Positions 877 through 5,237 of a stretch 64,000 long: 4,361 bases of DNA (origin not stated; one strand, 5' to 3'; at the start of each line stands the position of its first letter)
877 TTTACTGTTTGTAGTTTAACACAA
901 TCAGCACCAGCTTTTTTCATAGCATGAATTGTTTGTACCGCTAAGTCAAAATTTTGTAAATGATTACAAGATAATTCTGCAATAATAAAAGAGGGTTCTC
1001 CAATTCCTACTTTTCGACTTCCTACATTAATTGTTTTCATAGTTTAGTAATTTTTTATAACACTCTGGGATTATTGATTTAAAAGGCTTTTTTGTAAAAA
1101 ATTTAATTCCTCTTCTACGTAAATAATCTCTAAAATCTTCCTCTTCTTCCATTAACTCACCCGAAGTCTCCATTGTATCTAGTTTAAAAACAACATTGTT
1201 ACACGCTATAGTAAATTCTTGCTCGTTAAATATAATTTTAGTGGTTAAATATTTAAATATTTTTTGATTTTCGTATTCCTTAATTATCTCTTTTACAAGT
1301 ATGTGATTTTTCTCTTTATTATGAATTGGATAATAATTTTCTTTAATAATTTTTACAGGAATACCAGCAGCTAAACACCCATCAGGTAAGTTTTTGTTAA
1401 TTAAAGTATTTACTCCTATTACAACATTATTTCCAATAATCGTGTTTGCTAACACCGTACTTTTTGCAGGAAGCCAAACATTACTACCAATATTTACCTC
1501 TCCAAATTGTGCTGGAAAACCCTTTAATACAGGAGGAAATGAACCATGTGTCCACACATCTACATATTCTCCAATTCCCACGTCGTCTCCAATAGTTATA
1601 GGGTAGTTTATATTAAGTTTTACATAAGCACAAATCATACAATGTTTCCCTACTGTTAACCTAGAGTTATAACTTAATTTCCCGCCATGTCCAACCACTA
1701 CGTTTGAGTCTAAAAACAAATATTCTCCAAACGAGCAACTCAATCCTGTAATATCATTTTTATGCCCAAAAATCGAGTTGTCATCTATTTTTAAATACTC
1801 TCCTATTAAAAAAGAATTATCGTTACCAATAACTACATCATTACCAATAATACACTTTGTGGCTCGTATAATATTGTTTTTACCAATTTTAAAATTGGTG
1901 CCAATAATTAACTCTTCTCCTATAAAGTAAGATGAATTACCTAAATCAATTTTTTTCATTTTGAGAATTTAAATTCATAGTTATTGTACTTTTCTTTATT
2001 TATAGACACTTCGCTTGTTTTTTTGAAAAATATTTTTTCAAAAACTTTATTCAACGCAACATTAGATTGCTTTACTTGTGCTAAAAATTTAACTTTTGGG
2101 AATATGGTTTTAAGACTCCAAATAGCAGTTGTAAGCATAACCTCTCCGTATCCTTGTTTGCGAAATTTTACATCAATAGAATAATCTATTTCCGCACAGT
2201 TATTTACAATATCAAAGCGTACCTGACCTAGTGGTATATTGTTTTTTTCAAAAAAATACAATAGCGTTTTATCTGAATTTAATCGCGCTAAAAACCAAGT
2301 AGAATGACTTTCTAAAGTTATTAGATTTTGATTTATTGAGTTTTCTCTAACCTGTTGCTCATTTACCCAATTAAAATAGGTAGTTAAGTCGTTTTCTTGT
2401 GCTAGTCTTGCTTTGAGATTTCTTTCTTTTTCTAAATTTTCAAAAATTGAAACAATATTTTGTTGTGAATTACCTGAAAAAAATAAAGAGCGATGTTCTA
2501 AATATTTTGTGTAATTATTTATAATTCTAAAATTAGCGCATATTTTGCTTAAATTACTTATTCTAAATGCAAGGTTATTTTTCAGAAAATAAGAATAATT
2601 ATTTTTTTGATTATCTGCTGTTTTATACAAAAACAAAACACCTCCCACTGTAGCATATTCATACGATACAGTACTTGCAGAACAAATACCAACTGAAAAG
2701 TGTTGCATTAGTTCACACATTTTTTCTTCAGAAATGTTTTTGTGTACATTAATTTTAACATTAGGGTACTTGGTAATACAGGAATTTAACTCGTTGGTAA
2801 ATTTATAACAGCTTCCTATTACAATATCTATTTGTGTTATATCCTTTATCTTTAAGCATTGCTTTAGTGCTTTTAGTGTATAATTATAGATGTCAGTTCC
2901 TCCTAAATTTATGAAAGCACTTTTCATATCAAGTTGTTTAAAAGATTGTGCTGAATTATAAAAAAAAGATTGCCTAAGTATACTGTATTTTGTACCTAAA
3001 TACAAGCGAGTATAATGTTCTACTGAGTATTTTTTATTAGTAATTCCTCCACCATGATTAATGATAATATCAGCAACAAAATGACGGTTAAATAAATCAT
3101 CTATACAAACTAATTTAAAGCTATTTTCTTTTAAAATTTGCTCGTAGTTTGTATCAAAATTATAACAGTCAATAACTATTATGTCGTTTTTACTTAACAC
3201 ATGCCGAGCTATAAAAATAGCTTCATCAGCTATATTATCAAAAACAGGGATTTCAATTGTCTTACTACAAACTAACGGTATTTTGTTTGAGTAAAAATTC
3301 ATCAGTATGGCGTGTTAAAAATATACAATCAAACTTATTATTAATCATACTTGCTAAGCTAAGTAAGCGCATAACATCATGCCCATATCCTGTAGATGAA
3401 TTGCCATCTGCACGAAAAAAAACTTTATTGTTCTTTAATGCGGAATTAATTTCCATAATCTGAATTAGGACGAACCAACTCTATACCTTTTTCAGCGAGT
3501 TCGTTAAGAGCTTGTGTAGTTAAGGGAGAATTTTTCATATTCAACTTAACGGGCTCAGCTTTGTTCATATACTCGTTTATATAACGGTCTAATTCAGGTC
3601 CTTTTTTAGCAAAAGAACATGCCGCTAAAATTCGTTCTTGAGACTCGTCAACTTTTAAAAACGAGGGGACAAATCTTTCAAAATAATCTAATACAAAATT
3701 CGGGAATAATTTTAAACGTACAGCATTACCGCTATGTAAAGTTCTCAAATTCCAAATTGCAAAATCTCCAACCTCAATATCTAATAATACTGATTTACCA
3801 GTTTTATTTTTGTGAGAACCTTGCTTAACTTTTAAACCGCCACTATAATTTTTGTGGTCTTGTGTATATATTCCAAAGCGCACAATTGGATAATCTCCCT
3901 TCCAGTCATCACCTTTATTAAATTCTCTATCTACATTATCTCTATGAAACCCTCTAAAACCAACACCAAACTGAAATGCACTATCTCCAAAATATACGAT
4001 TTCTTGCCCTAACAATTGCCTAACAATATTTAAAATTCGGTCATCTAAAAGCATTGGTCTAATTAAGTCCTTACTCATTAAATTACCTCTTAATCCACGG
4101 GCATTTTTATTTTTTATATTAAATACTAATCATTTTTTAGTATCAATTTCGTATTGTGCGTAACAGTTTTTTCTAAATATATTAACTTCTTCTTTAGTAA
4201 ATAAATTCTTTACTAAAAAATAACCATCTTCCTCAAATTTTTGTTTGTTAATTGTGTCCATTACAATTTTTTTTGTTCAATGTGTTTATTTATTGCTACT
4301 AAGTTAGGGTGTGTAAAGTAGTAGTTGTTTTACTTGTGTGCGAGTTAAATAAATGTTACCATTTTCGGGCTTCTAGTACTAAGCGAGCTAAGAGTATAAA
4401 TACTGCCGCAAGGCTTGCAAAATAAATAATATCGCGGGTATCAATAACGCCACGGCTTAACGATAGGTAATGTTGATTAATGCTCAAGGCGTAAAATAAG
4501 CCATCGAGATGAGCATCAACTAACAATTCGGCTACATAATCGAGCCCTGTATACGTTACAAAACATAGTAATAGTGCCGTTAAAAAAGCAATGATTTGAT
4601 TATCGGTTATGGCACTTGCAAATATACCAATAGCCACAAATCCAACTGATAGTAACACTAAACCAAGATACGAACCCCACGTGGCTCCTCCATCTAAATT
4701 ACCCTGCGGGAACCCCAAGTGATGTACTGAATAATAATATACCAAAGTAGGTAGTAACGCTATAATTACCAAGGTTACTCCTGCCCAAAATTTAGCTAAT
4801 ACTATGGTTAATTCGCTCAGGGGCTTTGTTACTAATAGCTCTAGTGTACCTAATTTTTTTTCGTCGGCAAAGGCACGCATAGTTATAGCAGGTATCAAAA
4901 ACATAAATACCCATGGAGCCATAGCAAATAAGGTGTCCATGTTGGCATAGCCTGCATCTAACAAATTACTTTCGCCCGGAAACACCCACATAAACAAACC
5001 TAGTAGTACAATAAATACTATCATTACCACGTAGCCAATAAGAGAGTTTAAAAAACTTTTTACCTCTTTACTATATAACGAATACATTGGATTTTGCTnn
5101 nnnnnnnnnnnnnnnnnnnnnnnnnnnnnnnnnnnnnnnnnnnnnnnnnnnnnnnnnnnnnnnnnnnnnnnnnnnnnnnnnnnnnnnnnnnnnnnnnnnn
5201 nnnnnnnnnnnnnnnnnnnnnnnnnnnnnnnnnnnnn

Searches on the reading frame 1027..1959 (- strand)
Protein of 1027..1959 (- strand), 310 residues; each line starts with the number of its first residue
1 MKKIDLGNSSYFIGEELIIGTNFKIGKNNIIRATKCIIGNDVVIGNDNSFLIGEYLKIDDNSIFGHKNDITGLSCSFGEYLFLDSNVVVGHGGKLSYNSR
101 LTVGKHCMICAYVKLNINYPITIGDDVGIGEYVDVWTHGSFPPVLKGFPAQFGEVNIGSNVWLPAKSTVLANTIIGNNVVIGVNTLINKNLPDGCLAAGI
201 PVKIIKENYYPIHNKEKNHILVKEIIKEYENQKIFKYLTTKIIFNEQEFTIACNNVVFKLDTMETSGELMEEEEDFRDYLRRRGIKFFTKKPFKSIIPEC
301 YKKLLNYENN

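Call 83: find_encoding_contigs(protein=window:1027-1959:-, flank=10000, max_places=1)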
Protein window:1027-1959:- (310 aa): 6 contigs read that carry it; 1 place shown.
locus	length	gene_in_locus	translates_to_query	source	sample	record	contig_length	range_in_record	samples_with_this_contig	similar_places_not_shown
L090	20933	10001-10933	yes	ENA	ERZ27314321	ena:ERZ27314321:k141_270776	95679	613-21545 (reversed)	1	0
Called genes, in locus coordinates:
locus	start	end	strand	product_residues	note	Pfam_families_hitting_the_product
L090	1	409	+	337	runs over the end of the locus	PF00756:Esterase (weak), PF02230:Abhydrolase_2 (weak), PF10503:Esterase_PHB, PF20434:BD-FAE (faint), PF03959:FSH1 (weak), PF12146:Hydrolase_4 (faint), PF00326:Peptidase_S9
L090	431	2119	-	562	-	PF14716:HHH_8, PF00633:HHH (faint), PF14520:HHH_5 (weak), PF02811:PHP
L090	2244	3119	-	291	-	PF02629:CoA_binding, PF13380:CoA_binding_2, PF13607:Succ_CoA_lig, PF00549:Ligase_CoA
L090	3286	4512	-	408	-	PF05977:MFS_3, PF07690:MFS_1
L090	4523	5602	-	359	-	PF04166:PdxA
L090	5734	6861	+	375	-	PF04055:Radical_SAM, PF19288:CofH_C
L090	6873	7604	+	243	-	PF12679:ABC2_membrane_2, PF12730:ABC2_membrane_4 (weak), PF12698:ABC2_membrane_3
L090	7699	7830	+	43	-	-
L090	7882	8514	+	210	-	-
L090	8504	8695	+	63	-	-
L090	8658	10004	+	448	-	PF13302:Acetyltransf_3 (weak)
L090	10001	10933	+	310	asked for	PF25084:LbH_EIF2B (faint), PF25087:GMPPB_C (faint), PF00132:Hexapep (weak)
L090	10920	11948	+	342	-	PF03102:NeuB, PF08666:SAF (weak)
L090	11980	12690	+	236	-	PF02585:PIG-L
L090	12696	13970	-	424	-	PF19081:Ig_7 (faint), PF13585:CHU_C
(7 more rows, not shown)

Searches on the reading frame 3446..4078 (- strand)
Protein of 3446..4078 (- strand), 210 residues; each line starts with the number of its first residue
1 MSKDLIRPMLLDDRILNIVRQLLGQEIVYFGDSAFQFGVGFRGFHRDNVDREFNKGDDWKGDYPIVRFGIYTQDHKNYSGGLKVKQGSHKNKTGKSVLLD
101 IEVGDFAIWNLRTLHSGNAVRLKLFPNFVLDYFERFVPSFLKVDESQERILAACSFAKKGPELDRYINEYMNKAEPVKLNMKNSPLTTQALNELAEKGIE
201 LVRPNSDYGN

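Call 37: search_protein_families(library=ncbifam, proteins=[window:3446-4078:-], max_evalue=0.01)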
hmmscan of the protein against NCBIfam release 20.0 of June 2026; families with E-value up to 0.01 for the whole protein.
window:3446-4078:- (210 aa): 1 family
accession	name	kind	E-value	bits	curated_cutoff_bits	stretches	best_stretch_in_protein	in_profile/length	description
TIGR02408.1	ectoine_ThpD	equivalog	0.0067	15.8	336.5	1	4-91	84-171/277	ectoine hydroxylase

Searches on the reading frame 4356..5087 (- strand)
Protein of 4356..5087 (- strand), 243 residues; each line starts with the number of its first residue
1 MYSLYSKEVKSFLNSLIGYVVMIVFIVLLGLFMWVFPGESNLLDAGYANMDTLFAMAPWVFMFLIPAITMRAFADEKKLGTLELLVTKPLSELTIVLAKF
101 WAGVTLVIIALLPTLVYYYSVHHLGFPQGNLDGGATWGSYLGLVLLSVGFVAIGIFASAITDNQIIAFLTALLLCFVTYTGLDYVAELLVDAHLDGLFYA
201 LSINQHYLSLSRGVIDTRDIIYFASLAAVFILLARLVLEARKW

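Call 37: search_protein_families(library=ncbifam, proteins=[window:4356-5087:-], max_evalue=0.01)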
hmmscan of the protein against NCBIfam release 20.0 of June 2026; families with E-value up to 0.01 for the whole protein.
window:4356-5087:- (243 aa): 5 families
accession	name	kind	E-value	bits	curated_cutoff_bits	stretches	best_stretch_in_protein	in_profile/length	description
TIGR03518.1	ABC_perm_GldF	equivalog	6.4e-95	317.7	288.5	1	1-240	1-239/240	gliding motility-associated ABC transporter permease subunit GldF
TIGR00025.1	Mtu_efflux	paralog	1.1e-06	28.3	146.9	1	21-163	9-145/238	ABC transporter efflux protein, DrrB family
NF033858.1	ABC2_perm_RbbA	equivalog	5e-06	24.7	1050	1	49-234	708-890/909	ribosome-associated ATPase/putative transporter RbbA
NF041647.1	ABC_perm_CPBP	equivalog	0.0003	19.7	435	1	66-160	208-302/636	ABC transporter permease subunit/CPBP intramembrane protease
NF047564.1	PSM_export_PmtD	equivalog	0.00063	19.5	220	1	8-122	10-116/242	phenol-soluble modulin export ABC transporter permease subunit PmtD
